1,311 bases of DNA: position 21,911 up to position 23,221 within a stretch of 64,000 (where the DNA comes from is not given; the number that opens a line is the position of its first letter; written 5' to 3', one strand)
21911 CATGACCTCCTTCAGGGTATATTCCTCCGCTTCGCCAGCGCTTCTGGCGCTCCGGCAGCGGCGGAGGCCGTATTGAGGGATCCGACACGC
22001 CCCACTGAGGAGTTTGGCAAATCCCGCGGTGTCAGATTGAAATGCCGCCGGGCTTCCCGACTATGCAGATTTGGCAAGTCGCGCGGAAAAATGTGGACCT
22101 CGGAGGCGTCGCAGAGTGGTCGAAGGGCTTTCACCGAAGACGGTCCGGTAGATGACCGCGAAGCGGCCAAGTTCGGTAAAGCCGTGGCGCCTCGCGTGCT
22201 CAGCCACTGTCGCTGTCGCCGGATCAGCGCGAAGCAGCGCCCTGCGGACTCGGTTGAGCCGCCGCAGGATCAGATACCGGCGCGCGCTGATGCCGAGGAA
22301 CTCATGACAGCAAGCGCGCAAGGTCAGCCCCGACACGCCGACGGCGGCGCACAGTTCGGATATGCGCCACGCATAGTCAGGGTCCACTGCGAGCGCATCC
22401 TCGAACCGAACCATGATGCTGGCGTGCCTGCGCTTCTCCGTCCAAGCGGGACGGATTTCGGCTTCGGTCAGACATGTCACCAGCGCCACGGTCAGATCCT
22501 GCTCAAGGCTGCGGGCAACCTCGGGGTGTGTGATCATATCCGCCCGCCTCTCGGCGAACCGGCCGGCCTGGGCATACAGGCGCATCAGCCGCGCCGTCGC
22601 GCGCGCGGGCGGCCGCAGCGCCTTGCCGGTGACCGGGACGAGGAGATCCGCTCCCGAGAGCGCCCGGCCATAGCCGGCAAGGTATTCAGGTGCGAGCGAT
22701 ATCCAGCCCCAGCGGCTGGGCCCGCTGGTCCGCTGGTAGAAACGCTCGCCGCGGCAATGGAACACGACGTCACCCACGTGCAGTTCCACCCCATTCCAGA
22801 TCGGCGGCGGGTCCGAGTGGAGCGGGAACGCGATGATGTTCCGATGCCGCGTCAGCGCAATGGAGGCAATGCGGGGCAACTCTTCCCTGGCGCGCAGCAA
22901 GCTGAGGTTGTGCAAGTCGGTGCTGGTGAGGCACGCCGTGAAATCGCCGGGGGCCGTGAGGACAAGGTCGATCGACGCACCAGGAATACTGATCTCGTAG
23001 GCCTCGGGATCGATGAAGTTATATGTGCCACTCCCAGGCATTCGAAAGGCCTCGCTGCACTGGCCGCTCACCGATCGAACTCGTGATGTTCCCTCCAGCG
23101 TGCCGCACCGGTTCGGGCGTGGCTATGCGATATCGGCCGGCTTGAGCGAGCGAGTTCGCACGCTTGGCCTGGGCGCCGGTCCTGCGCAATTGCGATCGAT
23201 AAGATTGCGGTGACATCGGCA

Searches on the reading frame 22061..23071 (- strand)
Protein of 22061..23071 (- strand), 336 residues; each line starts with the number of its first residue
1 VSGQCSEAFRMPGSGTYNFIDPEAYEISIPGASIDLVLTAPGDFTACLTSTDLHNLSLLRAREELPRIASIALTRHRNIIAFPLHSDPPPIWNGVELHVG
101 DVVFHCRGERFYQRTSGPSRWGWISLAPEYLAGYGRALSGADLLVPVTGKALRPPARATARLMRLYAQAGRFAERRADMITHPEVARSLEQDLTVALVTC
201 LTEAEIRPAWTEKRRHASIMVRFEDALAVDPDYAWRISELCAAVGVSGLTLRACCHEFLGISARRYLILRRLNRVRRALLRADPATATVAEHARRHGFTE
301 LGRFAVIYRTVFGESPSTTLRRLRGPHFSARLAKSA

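Call 7: search_protein_families(library=pfam, proteins=[window:22061-23071:-], max_evalue=0.01)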
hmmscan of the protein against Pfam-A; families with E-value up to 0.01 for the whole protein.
window:22061-23071:- (336 aa): 2 families
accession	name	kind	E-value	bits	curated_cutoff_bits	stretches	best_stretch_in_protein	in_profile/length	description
PF12833.13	HTH_18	-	2.9e-15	56.8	33.6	1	240-322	1-80/80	Helix-turn-helix domain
PF00165.29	HTH_AraC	-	0.0059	17.2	26.6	0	234-267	8-41/42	Bacterial regulatory helix-turn-helix proteins, AraC family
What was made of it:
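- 22061..23041 (-): AraC1: the candidate cognate regulator, with a cupin-like sensor domain and a double helix-turn-helix (HTH) DNA-binding domain (326 aa). Pfam HTH_18 (call 7).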

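Call 37: find_related_loci(query=A3, collection=metagenome_contigs, flank=4000)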
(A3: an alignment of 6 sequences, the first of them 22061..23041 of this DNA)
Query A3 (326 aa) in metagenome_contigs; peptide patterns used: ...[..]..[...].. (x = any residue, [..] = any of these).
600 stretches matched a pattern (row limit reached: there are more); 559 encode a relative of the query (tblastn E <= 1e-3); the best 80 are kept; 80 distinct loci.
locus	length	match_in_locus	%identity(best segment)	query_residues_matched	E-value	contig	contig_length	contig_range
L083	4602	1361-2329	55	1-319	2e-102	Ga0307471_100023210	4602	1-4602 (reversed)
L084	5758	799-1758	51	1-320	6e-98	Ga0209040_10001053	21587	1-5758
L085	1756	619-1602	51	1-326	4e-104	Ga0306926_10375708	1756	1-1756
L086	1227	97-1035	52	1-313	1e-105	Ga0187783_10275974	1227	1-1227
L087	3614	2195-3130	52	1-312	1e-97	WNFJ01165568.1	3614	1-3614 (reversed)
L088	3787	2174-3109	52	1-312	3e-96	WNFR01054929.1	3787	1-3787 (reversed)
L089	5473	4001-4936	52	1-312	4e-95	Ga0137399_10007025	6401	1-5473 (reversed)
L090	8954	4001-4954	50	9-326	2e-94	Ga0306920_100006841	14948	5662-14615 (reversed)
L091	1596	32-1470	56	1-315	1e-100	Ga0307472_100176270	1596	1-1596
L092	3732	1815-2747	52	1-312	1e-94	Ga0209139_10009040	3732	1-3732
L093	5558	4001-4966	50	1-318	8e-94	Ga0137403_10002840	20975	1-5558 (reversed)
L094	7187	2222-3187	50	1-318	9e-94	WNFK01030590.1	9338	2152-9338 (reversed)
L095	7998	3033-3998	50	1-318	2e-93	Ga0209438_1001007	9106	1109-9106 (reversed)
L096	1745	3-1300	55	1-315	1e-98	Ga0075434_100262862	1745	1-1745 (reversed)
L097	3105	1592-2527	52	1-312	6e-95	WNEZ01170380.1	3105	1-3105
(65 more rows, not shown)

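Call 42: search_solved_structures(query=window:22061-23041:-, max_evalue=0.01)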
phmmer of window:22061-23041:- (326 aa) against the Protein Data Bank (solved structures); distinct sequences matched with E-value up to 0.01: 1.
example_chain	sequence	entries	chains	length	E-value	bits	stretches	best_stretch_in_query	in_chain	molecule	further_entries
3mn2_A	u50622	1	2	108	1.3e-06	31.1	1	227-314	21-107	probable AraC family transcriptional regulator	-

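Call 43: search_protein_families(library=ncbifam, proteins=[window:22061-23041:-], max_evalue=0.01)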
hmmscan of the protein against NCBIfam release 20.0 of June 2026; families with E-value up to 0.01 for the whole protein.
window:22061-23041:- (326 aa): 6 families
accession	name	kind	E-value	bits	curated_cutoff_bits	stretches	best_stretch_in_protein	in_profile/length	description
NF041686.2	ant_diox_reg_AndR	equivalog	4.7e-22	79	350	1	169-312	177-320/321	anthranilate 1,2-dioxygenase regulatory protein AndR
NF007522.0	PRK10130.1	equivalog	6.5e-16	58.3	319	1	155-312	185-344/350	HTH-type transcriptional regulator EutR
NF006902.0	PRK09393.1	equivalog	1.4e-05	24.4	425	1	209-312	221-321/327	transcriptional regulator FtrA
TIGR02297.1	HpaA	equivalog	1.7e-05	24.2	274.65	1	186-308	163-283/287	4-hydroxyphenylacetate catabolism regulatory protein HpaA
NF052534.1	RzbtTranRegRhrA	equivalog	2.2e-05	23.8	500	1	196-313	199-310/312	rhizobactin biosynthesis transcriptional regulator RhrA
NF052371.1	TransRegGbdRPseu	equivalog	0.0011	18.1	480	1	227-308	244-322/365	choline metabolism transcriptional regulator GbdR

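Call 45: search_dna_similar(query=window:22061-23041:-, collection=plasmids, mode=protein, max_rows=25)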
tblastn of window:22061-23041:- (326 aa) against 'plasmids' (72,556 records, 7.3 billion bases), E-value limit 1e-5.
Records with a match: 17; places in all: 20; records where one place covers at least 80% of the query: 2.
Best place of each record, by identity: <60% 17.
By first word of the organism name: Burkholderia 10; Rhodococcus 3; Bradyrhizobium 1; Cupriavidus 1; Nocardia 1; Leptolyngbya 1.
By predicted mobility (MOB-suite, as given by PLSDB): non-mobilizable 9; conjugative 6; mobilizable 2.
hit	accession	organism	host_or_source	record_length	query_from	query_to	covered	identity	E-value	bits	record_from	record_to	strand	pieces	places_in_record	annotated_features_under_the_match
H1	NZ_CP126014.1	Bradyrhizobium japonicum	Glycine max,soybean,root nodule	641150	1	314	96%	51.9%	3e-75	258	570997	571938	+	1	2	helix-turn-helix transcriptional regulator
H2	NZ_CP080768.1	Cupriavidus pinatubonensis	genomic assembly,soil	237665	8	311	93%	25.6%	2e-7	60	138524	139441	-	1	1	helix-turn-helix domain-containing protein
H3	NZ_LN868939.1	Nocardia farcinica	not known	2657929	172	311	43%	37.6%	8e-6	55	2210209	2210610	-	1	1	none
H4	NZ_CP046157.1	Leptolyngbya sp. BL0902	cell culture,open pond on an algae farm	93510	162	312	46%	34.6%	7e-7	58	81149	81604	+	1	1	helix-turn-helix domain-containing protein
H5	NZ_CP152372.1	Burkholderia ambifaria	Atractylodes lancea,rhizosphere microbe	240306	174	312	43%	37.4%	2e-7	60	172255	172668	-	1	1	helix-turn-helix domain-containing protein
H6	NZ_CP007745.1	Burkholderia cepacia ATCC 25416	Plant derived food stuff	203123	174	312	43%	37.4%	2e-7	60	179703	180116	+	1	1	helix-turn-helix domain-containing protein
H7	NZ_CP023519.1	Burkholderia cepacia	Onion,onion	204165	174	312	43%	37.4%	2e-7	60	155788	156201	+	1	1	helix-turn-helix domain-containing protein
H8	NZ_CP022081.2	Burkholderia cepacia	Environment,plant derived food stuff, ...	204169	174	312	43%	37.4%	2e-7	60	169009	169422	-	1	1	helix-turn-helix domain-containing protein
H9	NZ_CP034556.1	Burkholderia cepacia ATCC 25416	single cell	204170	174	312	43%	37.4%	2e-7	60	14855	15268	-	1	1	helix-turn-helix domain-containing protein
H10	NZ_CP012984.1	Burkholderia cepacia ATCC 25416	Allium cepa (onion),microbe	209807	174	312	43%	37.4%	2e-7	60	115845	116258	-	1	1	helix-turn-helix domain-containing protein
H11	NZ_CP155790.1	Burkholderia cenocepacia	Sputum,sputum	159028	174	312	43%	37.4%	2e-7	60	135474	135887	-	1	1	helix-turn-helix domain-containing protein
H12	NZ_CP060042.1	Burkholderia cenocepacia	Soil,soil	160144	174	312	43%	37.4%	2e-7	60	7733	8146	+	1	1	helix-turn-helix domain-containing protein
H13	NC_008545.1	Burkholderia cenocepacia HI2424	-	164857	174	312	43%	37.4%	2e-7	60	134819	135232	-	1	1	helix-turn-helix domain-containing protein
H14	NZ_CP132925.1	Burkholderia dolosa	Homo sapiens,Bronchial fluid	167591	174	312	43%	37.4%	2e-7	60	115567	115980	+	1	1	helix-turn-helix domain-containing protein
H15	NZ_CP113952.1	Rhodococcus sp. JS3073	culture,soil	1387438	167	307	43%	35.7%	7e-6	55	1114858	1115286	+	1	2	record has no annotation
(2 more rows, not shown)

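Call 46: get_annotated_region(hit=H1, flank=8000)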
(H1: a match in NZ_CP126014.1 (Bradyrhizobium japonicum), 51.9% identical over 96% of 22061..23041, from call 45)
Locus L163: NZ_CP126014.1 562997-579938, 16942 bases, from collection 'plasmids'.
description: Bradyrhizobium japonicum strain S11L-Bj plasmid pS11L-1, complete sequence
organism: Bradyrhizobium japonicum (NCBI taxid 375)
taxonomy: Bacteria; Pseudomonadota; Alphaproteobacteria; Hyphomicrobiales; Nitrobacteraceae; Bradyrhizobium; Bradyrhizobium japonicum
host: -; source: Glycine max,soybean,root nodule; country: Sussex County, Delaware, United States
typing (MOB-suite, as given by PLSDB): conjugative; replicon rep_cluster_506; relaxase MOBP; mating-pair formation MPF_T
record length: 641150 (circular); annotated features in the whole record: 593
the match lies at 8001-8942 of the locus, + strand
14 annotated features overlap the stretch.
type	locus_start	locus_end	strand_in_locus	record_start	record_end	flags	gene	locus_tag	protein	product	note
CDS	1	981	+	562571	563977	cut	-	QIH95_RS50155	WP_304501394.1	TAXI family TRAP transporter solute-binding subunit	-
CDS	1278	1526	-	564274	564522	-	-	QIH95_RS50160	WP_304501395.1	hypothetical protein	-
CDS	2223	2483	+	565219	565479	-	-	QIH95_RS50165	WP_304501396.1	hypothetical protein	-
CDS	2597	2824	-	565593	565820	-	-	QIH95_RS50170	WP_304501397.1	hypothetical protein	-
CDS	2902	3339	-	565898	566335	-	-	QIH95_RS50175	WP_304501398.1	cell envelope biogenesis protein TolA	-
CDS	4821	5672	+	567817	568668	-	-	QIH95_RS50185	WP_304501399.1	helix-turn-helix domain-containing protein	-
CDS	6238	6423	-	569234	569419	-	-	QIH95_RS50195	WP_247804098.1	hypothetical protein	-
CDS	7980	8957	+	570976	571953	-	-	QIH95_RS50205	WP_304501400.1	helix-turn-helix transcriptional regulator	GO:0006355 - regulation of DNA-templated transcription [Evidence IEA]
CDS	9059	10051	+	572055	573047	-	-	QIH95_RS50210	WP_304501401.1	formylglycine-generating enzyme family protein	-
CDS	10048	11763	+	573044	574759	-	-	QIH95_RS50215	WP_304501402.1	arylsulfatase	-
CDS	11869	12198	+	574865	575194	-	-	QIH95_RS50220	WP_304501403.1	hypothetical protein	-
CDS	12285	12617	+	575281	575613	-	-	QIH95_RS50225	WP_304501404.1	hypothetical protein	-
CDS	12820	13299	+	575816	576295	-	-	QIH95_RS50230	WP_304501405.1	tetratricopeptide repeat protein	-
CDS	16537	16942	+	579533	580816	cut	-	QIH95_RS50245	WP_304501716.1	cache domain-containing protein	-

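Call 50: find_homologous_proteins(query=window:22061-23041:-, max_evalue=1e-20)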
Query window:22061-23041:- (326 aa): 792 proteins with E <= 1e-20 among 8000 candidates; the best 120 are listed.
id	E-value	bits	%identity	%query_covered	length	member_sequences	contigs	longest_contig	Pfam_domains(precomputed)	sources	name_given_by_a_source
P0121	2.9e-211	718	98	100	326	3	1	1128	PF12833.14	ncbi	-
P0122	3.5e-155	534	74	99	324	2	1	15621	PF12833.14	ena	-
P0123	4.5e-151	521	73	97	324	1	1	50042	PF12833.14,PF00165.30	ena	-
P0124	1.6e-142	492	68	98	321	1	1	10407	PF12833.14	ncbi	-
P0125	6.9e-112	392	58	95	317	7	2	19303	PF12833.14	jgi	jgi:AraC-like DNA-binding protein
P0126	3.3e-102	360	56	96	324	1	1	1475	PF12833.14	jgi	jgi:AraC-like DNA-binding protein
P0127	3.0e-101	357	56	95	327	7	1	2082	PF12833.14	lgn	-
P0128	3.1e-101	357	55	96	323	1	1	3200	PF12833.14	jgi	jgi:AraC-like DNA-binding protein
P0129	3.5e-101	357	56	97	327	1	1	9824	PF12833.14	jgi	jgi:AraC-like DNA-binding protein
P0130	3.9e-101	356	56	95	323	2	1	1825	PF12833.14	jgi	jgi:AraC-like DNA-binding protein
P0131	6.9e-101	356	55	98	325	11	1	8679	PF12833.14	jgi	jgi:AraC-like DNA-binding protein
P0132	2.0e-100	354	54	98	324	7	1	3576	PF12833.14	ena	-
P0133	2.7e-100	354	55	98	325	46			PF12833.14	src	-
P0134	4.7e-100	353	56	95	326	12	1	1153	PF12833.14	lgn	-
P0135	5.2e-100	353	54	98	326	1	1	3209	PF12833.14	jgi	jgi:AraC-like DNA-binding protein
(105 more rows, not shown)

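Call 52: find_encoding_contigs(protein=P0123, flank=10000, max_places=2)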
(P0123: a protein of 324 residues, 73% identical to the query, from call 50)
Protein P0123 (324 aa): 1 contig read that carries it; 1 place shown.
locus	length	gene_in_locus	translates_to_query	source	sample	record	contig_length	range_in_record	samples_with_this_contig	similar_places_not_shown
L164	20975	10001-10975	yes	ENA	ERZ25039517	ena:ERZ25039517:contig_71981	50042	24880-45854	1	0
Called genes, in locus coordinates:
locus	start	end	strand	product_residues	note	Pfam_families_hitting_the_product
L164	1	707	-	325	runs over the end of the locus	PF11737:DUF3300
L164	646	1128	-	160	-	PF11737:DUF3300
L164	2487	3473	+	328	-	PF02470:MlaD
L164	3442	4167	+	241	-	-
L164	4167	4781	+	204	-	PF03886:ABC_trans_aux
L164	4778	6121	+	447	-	PF04403:PqiA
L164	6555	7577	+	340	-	PF00165:HTH_AraC (faint), PF12833:HTH_18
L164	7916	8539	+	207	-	-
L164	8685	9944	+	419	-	PF03706:LPG_synthase_TM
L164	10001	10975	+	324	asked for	PF00165:HTH_AraC (faint), PF12833:HTH_18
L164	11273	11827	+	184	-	PF00691:OmpA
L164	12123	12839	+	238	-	PF03781:FGE-sulfatase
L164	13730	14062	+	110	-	PF00884:Sulfatase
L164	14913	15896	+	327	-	PF01315:Ald_Xan_dh_C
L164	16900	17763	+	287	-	PF20256:MoCoBD_2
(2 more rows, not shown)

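Call 60: predict_structure(alignment_id=A4)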
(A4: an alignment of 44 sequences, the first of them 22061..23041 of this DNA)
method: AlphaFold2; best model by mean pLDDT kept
length: 326 residues; sequences in the alignment: 44
mean_pLDDT: 90.0   pTM: 0.86
mean pLDDT of the five models: 90.0, 89.5, 88.5, 88.3, 87.7
residues with pLDDT >= 90: 255; 70-90: 51; 50-70: 7; < 50: 13
segments of 3 or more residues with pLDDT < 50: 315-326
pLDDT, mean of each block of 10 residues (from residue 1): 81 91 93 92 94 96 93 92 92 92 95 94 90 81 93 96 90 93 96 81 87 95 91 97 96 95 93 93 95 96 93 55 37
secondary structure, 60 per line:
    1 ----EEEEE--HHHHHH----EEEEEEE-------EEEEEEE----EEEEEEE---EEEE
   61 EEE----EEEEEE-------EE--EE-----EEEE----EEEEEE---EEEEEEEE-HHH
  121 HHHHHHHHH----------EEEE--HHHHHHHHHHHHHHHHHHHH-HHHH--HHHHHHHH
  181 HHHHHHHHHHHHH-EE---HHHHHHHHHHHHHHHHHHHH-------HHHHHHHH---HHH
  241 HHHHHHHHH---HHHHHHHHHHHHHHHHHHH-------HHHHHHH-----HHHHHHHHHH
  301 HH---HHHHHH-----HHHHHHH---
elements in order: E5-9 H12-17 E22-28 E36-42 E47-53 E57-63 E68-73 E92-95 E100-105 E109-116 H118-129 E140-143 H146-165 H167-170 H173-193 H200-219 H227-234 H238-249 H253-271 H279-285 H291-302 H306-311 H317-323
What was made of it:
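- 22061..23041 (-): AlphaFold2 pLDDT 90, with an N-terminal beta-barrel, a helical linker and 7 C-terminal helices (call 60).
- On mar/sox/rob marbox: AraC1 is 326 aa with a sensor domain (call 60).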

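Call 63: fold_search(model_id=the predicted structure, library=pdb)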
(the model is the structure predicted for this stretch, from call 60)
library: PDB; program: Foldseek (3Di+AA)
matches with E <= 10: 982; with E <= 0.001: 19
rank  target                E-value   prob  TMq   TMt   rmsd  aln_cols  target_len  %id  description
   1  5nla                  1.2e-08  1.00  0.41  0.48  13.9       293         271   13  Crystal structure of the AraC-like transcriptional activator CuxR (released 2017-05-31)
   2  3gbg                  2.9e-08  1.00  0.30  0.37  12.0       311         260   10  Crystal Structure of ToxT from Vibrio Cholerae O395 (released 2010-02-23)
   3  6pb9                  5.3e-08  1.00  0.29  0.33  11.7       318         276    9  Crystal structure of unsaturated fatty acid bound ToxT K231A from Vibrio cholerae strain SCE256 (released 2020-01-01)
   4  4mlo                  8.3e-08  1.00  0.28  0.33  11.7       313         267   10  1.65A resolution structure of ToxT from Vibrio cholerae (P21 Form) (released 2016-04-20)
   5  5suw                  1.4e-07  1.00  0.29  0.34  12.6       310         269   10  Crystal Structure of ToxT from Vibrio Cholerae O395 bound to 3-(8-Methyl-1,2,3,4-tetrahydronaphthalen-1-yl)propanoic aci (released 2017-04-12)
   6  5sux                  2.5e-07  1.00  0.28  0.33  13.0       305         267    9  Crystal Structure of ToxT from Vibrio Cholerae O395 bound to (E)-4-(8-methylnaphthalen-1-yl)but-3-enoic acid (released 2017-04-12)
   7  8vrq_A                3.2e-07  1.00  0.28  0.35  12.6       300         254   11  Rns pocket mutant - R75A (released 2025-07-23)
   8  6p7r                  3.2e-07  1.00  0.29  0.34  12.3       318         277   10  Crystal structure of unsaturated fatty acid bound wild-type ToxT from Vibrio cholerae strain SCE256 (released 2020-01-01)
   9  8vrq_B                3.7e-07  1.00  0.30  0.37  12.4       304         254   11  Rns pocket mutant - R75A (released 2025-07-23)
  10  6xiv_A                9.6e-07  1.00  0.28  0.35  12.5       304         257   11  SeMet-Rns, in complex with potential inhibitor (released 2021-06-30)
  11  6xiu_A                3.9e-06  1.00  0.28  0.36  12.8       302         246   10  ETEC Rns bound to a potential inhibitor, decanoic acid (released 2021-06-30)
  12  6xiv_B                3.9e-06  1.00  0.29  0.35  12.5       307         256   10  SeMet-Rns, in complex with potential inhibitor (released 2021-06-30)
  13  6xiu_B                4.1e-06  1.00  0.29  0.37  12.3       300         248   11  ETEC Rns bound to a potential inhibitor, decanoic acid (released 2021-06-30)
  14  9ca5_A                5.8e-06  1.00  0.30  0.38  12.3       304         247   10  Rns pocket mutant - H20A (released 2025-06-25)
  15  9ca6_A                1.0e-05  1.00  0.28  0.37  14.1       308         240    9  Rns Pocket Mutant - I14F/I17F (released 2025-06-25)
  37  7w5w_J                4.5e-03  1.00  0.30  0.82   2.2       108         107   19  Cryo-EM structure of SoxS-dependent transcription activation complex with micF promoter DNA (released 2022-10-26)
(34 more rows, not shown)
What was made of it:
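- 22061..23041 (-): Foldseek top matches are CuxR, ToxT and Rns; the DNA-binding domain resembles SoxS (call 63).
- On AraC/XylS transcription regulators (for the protein AraC1): It matches CuxR, ToxT, Rns, the RhaR regulatory domain and cupins (calls 60, 63).
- Closest known: MarA/SoxS/Rob class II marbox promoters of enterobacteria. Same: The DNA-binding domain of the AraC1 model superposes on SoxS in its micF class II complex (7w5w, call 63).
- Closest known: CuxR. Same: These are the best full-length structural matches to the AraC1 model: a cupin-like ligand domain plus a double HTH domain (call 63).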

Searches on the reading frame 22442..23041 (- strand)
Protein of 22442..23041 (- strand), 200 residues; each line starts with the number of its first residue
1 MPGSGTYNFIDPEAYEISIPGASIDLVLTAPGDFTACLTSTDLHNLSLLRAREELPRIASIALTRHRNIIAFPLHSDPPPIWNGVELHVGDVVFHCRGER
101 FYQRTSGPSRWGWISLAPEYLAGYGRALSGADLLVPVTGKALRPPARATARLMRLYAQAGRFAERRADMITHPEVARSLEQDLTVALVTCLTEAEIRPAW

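Call 80: search_protein_representatives(protein=window:22442-23041:-)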
Query: 200 residues. Proteins with E-value up to 0.001 (for the whole library): 1256; up to 1e-10: 713; up to 1e-30: 104. The best 150 are listed.
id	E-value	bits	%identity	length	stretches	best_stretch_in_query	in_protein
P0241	2.0e-61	223.4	55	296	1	4-193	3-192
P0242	4.4e-53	196.2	51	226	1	1-192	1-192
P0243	2.4e-52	193.8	51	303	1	1-192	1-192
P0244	6.4e-52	192.4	52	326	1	1-195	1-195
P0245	1.4e-48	181.5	51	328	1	5-196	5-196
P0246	5.1e-47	176.4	45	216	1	3-195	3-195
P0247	6.6e-47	176.0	46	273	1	2-195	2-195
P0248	7.4e-47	175.9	49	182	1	1-175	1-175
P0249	2.1e-46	174.4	48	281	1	2-194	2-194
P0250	2.4e-46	174.2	46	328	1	1-195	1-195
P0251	1.3e-44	168.5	43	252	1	1-198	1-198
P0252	1.3e-44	168.5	48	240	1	1-192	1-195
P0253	5.2e-44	166.6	46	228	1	1-192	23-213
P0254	7.8e-44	166.0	45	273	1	1-193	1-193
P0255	2.1e-43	164.6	48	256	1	9-193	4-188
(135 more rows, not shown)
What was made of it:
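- On AraC/XylS transcription regulators (for the protein AraC1): The N-terminal family has 713 clusters at 50% identity with E<=1e-10 (call 80).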
